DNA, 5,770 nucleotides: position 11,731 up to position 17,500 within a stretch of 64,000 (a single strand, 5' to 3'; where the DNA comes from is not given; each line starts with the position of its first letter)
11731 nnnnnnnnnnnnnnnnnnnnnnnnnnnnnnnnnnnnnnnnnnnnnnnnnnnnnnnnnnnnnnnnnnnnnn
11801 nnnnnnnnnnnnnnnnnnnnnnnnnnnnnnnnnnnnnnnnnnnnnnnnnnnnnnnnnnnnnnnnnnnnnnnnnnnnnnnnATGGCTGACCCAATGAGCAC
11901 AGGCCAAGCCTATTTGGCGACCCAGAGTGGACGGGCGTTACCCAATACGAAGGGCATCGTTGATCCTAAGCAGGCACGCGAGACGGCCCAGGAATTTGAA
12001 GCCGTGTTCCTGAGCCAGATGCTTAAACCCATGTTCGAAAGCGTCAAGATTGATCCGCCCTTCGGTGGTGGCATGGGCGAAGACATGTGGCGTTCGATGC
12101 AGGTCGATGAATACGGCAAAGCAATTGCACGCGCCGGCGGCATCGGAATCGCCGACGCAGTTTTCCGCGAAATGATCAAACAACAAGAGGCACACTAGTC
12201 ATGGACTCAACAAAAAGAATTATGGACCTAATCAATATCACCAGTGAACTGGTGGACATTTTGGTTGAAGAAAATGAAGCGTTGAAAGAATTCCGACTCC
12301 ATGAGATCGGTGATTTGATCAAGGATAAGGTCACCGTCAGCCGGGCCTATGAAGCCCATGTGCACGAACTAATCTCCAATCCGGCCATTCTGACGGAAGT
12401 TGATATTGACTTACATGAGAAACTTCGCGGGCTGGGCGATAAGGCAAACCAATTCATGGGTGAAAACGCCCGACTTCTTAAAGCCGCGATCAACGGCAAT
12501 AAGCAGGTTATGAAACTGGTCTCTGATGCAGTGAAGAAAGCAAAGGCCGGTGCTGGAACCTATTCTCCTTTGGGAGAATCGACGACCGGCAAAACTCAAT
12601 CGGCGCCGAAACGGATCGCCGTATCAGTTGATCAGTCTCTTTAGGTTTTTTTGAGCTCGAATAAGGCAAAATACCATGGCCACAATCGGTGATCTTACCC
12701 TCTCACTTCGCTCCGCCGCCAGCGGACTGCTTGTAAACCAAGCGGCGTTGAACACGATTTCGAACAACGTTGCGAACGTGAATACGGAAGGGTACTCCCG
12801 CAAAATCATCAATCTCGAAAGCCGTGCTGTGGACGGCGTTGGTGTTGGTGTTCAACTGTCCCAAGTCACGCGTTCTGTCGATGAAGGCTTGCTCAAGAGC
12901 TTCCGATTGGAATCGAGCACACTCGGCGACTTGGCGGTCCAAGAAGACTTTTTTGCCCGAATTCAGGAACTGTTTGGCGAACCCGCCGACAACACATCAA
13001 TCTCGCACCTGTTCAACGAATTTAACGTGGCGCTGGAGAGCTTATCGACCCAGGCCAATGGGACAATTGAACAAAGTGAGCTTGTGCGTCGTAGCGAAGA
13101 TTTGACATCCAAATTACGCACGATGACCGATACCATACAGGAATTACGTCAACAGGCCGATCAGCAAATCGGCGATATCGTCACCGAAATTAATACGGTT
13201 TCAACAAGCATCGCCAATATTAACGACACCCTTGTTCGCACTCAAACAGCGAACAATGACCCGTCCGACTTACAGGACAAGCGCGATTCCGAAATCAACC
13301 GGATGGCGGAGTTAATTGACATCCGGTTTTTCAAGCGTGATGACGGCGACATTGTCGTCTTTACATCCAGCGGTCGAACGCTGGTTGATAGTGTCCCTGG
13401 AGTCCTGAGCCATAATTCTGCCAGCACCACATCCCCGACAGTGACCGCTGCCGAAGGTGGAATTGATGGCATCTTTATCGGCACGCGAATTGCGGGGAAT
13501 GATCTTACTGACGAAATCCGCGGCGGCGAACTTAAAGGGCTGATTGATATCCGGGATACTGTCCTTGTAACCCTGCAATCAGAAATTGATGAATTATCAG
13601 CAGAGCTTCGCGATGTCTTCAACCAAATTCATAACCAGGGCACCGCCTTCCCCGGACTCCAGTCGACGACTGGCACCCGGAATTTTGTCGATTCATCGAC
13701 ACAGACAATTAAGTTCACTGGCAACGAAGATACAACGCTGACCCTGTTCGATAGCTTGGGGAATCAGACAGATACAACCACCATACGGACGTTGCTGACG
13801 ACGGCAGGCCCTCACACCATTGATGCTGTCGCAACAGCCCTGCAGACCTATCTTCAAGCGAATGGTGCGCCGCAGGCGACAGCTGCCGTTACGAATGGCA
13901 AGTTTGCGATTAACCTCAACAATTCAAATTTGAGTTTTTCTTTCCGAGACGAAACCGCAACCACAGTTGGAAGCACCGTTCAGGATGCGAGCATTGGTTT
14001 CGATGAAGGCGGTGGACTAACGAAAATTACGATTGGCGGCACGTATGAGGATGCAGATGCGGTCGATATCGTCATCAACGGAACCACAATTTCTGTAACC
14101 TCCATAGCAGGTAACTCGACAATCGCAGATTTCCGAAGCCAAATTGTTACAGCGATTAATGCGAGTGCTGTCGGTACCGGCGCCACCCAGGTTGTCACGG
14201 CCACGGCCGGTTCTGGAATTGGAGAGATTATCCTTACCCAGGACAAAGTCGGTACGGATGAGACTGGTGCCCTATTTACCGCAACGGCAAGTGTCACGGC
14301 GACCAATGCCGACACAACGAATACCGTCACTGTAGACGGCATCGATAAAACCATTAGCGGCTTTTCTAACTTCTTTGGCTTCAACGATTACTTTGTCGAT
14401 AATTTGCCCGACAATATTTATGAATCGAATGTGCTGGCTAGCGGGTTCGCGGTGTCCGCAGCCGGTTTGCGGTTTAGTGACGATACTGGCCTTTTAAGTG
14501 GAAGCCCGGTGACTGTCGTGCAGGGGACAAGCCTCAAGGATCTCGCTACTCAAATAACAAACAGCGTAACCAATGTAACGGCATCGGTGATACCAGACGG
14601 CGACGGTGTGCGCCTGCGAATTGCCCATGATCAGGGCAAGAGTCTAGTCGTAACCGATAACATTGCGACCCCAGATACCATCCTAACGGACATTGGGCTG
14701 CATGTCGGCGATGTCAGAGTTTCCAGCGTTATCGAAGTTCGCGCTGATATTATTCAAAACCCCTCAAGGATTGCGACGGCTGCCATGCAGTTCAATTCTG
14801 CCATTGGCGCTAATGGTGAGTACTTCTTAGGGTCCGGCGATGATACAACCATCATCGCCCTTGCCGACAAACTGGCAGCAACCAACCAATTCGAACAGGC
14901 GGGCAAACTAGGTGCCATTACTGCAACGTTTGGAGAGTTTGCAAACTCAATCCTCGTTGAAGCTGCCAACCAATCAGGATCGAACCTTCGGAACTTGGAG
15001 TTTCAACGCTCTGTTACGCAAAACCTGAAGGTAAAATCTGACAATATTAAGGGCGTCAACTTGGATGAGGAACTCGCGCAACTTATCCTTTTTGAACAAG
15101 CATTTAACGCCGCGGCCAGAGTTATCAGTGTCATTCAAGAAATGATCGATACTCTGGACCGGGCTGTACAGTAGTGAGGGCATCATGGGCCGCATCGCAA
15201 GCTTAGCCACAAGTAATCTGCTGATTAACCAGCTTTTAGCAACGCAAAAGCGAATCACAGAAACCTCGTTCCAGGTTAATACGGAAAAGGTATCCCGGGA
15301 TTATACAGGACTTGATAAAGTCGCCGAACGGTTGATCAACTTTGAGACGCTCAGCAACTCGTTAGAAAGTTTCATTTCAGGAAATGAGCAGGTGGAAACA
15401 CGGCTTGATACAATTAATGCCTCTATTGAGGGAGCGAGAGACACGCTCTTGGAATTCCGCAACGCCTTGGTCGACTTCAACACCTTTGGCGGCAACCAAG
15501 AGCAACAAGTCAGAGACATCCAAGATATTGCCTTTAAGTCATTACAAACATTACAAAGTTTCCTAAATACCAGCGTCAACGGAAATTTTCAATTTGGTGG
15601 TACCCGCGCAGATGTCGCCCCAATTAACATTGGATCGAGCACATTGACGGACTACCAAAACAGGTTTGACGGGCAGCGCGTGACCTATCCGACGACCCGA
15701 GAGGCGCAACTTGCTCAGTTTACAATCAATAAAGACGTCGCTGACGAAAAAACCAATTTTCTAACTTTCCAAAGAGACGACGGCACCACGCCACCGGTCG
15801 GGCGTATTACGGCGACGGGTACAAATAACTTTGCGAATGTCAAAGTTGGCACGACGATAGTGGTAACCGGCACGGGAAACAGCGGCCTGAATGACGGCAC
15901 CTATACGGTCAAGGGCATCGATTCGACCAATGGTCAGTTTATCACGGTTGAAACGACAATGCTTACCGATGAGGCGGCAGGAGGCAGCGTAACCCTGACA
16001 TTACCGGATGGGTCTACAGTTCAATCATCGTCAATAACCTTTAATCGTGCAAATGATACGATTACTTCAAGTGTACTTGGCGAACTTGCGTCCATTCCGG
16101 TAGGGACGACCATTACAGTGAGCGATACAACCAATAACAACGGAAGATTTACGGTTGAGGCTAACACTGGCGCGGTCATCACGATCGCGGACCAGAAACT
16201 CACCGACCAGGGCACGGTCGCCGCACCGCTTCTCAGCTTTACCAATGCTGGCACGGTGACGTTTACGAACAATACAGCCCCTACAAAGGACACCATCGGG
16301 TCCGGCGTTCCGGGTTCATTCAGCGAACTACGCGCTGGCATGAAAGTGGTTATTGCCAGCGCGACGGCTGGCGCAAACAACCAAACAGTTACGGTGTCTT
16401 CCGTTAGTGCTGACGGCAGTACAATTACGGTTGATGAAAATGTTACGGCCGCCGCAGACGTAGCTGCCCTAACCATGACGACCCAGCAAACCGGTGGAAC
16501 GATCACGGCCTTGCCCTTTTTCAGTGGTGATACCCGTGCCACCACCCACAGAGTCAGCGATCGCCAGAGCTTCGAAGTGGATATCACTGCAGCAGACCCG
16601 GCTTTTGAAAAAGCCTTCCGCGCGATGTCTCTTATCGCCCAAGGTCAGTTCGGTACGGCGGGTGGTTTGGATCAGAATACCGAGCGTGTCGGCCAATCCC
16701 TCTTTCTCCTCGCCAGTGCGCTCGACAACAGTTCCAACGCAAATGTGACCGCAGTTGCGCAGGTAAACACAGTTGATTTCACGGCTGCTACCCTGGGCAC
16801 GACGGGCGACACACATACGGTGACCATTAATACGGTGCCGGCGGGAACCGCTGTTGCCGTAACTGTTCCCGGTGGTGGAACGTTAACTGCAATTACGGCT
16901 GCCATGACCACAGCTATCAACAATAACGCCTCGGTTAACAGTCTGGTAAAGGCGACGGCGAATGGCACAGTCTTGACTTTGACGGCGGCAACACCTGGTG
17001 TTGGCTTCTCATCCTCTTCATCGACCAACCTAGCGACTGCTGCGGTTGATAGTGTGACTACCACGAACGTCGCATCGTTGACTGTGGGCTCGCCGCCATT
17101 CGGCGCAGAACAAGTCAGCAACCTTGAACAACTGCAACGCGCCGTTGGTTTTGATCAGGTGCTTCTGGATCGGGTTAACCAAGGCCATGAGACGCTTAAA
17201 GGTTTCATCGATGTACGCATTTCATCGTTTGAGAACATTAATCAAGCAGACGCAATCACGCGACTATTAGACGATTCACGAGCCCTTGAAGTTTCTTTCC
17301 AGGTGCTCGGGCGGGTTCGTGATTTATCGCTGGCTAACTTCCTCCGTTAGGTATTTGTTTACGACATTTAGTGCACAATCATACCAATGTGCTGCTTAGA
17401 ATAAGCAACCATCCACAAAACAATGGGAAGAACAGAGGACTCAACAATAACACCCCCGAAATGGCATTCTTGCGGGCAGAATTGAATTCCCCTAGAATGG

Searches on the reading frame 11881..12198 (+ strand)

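Call 28: search_protein_families(library=pfam, proteins=[window:11881-12198:+], max_evalue=0.01)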
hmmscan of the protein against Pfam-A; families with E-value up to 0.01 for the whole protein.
window:11881-12198:+ (105 aa): 1 family
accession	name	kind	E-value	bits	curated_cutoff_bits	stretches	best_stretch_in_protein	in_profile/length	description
PF10135.14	Rod-binding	-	1.5e-14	54.6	25.1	1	49-96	1-50/51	Rod binding protein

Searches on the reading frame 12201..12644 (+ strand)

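Call 28: search_protein_families(library=pfam, proteins=[window:12201-12644:+], max_evalue=0.01)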
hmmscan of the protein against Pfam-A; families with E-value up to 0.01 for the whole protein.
window:12201-12644:+ (147 aa): 1 family
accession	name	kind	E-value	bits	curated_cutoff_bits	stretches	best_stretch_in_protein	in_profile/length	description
PF05130.17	FlgN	-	0.0032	18.3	30.5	0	9-123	12-141/147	FlgN protein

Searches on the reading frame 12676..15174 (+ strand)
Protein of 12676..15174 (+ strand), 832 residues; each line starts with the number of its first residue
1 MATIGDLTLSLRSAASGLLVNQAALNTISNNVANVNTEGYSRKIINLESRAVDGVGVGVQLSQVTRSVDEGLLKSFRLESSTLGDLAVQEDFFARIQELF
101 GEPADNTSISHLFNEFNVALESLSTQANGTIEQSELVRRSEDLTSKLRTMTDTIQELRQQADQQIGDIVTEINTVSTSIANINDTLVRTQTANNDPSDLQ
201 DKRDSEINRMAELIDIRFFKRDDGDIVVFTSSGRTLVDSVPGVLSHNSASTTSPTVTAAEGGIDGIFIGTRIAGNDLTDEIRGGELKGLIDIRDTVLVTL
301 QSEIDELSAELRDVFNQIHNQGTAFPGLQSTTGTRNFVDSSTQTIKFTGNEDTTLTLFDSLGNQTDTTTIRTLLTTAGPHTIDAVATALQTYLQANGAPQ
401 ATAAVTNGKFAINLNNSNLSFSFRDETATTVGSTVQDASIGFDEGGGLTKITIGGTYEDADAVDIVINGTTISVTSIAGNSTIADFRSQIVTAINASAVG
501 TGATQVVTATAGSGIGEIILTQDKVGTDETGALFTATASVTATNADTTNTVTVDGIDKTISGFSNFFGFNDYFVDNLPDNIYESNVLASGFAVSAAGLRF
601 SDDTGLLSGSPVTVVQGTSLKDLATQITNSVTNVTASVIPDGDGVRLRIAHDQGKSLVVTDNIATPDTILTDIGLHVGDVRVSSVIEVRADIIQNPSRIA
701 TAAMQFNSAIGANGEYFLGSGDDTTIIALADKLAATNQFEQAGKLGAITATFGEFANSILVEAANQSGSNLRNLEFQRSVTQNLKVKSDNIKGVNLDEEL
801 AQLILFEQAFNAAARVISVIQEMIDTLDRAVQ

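Call 28: search_protein_families(library=pfam, proteins=[window:12676-15174:+], max_evalue=0.01)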
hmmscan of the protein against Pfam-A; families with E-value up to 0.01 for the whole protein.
window:12676-15174:+ (832 aa): 3 families
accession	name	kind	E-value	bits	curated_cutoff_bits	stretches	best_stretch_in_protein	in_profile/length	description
PF22638.1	FlgK_D1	-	1.1e-43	149.9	28.6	1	94-327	2-226/233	Flagellar hook-associated protein FlgK helical domain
PF00460.25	Flg_bb_rod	-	6.2e-08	32.9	20.7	1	11-40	1-30/31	Flagella basal body rod protein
PF06429.18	Flg_bbr_C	-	1.5e-07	31.2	23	1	793-828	9-44/46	Flagellar basal body rod FlgEFG protein C-terminal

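Call 29: search_protein_families(library=ncbifam, proteins=[window:12676-15174:+], max_evalue=0.1)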
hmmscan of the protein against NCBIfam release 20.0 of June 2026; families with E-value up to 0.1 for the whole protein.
window:12676-15174:+ (832 aa): 12 families
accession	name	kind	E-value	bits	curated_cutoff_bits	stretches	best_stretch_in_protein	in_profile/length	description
TIGR02492.1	flgK_ends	equivalog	1.7e-85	288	170.75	2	11-370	3-354/437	flagellar hook-associated protein FlgK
TIGR03506.1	FlgEFG_subfam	subfamily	2.4e-09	37.4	70.25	1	10-75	2-73/351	flagellar hook-basal body complex protein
NF009275.1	PRK12632.1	equivalog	1.1e-07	32.3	170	1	5-61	2-59/130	flagellar basal body rod protein FlgC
TIGR02490.1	flgF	equivalog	4.1e-06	26.5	178.5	1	13-65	3-55/218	flagellar basal-body rod protein FlgF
NF009456.0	PRK12816.1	equivalog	1.7e-05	24.6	416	1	10-48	4-42/264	flagellar basal body rod protein FlgG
TIGR02488.1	flgG_G_neg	equivalog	3.8e-05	23.3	252.75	1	10-48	1-39/259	flagellar basal-body rod protein FlgG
NF009266.0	PRK12623.1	equivalog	0.00032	20.7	144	1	17-49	19-51/133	flagellar basal body rod protein FlgB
NF009280.2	PRK12640.1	subfamily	0.00053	19.6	210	1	16-97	10-91/246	flagellar basal body rod protein FlgF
NF009278.1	PRK12636.1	equivalog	0.00054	19.6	350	1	10-47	4-41/263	flagellar basal body rod protein FlgG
TIGR01396.1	FlgB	equivalog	0.0066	16.7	59.05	1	17-49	11-43/131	flagellar basal body rod protein FlgB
NF005280.0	PRK06797.1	equivalog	0.0097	16.5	106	0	22-43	16-37/135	flagellar basal body rod protein FlgB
NF009264.0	PRK12621.1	equivalog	0.02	15.3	163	0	24-72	22-69/136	flagellar basal body rod protein FlgB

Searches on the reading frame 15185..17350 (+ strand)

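Call 28: search_protein_families(library=pfam, proteins=[window:15185-17350:+], max_evalue=0.01)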
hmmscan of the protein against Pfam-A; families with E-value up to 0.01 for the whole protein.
window:15185-17350:+ (721 aa): 0 families

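Call 29: search_protein_families(library=ncbifam, proteins=[window:15185-17350:+], max_evalue=0.1)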
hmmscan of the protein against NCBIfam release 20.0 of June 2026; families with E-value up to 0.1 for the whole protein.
window:15185-17350:+ (721 aa): 4 families
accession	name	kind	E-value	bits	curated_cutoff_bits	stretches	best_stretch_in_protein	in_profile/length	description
NF004669.0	PRK06008.1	equivalog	2.4e-17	63.3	230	2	4-175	6-175/348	flagellar hook-associated family protein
NF006489.0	PRK08913.1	equivalog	2.8e-17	63.1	217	2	2-161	3-159/303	flagellin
TIGR02550.1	flagell_flgL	equivalog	8.2e-07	28.7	127.2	2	641-720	308-387/387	flagellar hook-associated protein FlgL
NF005187.0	PRK06663.1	equivalog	0.012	14.4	337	0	1-175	1-178/419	flagellar hook-associated protein 3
